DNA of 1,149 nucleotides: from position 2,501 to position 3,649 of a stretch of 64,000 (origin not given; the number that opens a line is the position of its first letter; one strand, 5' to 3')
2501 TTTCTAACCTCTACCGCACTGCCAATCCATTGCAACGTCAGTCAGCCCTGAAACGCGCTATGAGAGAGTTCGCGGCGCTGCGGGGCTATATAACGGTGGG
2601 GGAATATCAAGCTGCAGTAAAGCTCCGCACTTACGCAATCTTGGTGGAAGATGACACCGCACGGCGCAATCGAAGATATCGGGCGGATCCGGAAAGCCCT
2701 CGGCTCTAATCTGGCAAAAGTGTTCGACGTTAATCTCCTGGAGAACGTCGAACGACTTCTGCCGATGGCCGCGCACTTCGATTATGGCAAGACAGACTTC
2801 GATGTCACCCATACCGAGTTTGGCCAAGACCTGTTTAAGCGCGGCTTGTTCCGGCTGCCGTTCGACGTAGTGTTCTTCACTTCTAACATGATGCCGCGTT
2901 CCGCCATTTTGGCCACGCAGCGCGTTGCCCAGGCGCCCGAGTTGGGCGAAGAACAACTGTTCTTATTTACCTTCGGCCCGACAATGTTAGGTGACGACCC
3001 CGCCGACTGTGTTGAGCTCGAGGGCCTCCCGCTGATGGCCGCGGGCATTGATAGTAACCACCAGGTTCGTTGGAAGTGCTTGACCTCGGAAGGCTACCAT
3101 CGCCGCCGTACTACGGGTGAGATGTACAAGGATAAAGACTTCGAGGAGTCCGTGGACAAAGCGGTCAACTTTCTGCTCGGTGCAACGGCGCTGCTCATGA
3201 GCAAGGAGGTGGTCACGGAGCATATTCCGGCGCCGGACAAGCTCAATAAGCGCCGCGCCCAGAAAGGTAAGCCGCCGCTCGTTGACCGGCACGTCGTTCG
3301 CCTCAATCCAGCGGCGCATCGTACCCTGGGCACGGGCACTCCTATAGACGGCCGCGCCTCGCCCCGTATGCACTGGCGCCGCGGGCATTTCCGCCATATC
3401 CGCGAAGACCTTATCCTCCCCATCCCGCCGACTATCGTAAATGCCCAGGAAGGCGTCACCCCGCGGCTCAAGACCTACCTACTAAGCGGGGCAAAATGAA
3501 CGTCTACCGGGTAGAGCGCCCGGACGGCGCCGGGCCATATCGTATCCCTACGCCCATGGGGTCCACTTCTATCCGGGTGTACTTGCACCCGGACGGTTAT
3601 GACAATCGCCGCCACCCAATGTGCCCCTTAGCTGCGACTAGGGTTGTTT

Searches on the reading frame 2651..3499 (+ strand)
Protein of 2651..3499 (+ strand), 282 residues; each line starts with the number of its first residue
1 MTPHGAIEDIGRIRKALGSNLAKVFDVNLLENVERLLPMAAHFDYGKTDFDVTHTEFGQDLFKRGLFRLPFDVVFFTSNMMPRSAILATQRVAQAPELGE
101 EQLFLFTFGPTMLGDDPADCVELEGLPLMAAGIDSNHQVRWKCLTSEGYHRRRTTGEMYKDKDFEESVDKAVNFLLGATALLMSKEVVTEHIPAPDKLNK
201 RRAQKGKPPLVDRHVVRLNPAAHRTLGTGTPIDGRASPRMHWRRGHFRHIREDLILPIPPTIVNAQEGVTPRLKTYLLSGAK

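Call 9: search_protein_families(library=pfam, proteins=[window:2651-3499:+], max_evalue=0.01)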
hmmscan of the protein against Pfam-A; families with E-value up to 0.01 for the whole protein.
window:2651-3499:+ (282 aa): 0 families

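Call 10: search_protein_families(library=phrogs, proteins=[window:2651-3499:+], max_evalue=0.01)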
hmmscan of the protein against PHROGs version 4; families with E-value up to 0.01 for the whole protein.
window:2651-3499:+ (282 aa): 0 families

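Call 22: find_related_loci(query=window:2651-3499:+, collection=viral_contigs, flank=10000)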
Query window:2651-3499:+ (282 aa) in viral_contigs; peptide patterns used: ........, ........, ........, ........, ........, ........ (x = any residue, [..] = any of these).
16 stretches matched a pattern; 10 encode a relative of the query (tblastn E <= 1e-3); 10 distinct loci.
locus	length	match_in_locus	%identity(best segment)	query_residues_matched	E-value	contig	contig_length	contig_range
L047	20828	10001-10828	42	1-282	5e-71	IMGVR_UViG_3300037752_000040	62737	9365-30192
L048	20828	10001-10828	41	1-279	5e-65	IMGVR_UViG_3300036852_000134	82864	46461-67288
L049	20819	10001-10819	39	1-278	5e-56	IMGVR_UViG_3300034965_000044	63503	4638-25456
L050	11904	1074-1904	38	1-276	2e-47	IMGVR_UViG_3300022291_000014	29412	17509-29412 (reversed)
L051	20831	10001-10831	31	1-272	6e-37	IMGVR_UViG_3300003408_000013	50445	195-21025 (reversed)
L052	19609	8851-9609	30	24-267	2e-27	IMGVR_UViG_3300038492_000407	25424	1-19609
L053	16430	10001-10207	34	196-267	3e-5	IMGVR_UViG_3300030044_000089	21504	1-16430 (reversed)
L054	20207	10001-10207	34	196-267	3e-5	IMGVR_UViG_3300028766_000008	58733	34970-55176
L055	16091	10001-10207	34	196-267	3e-5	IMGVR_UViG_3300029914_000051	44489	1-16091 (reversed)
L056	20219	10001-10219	35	191-266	1e-4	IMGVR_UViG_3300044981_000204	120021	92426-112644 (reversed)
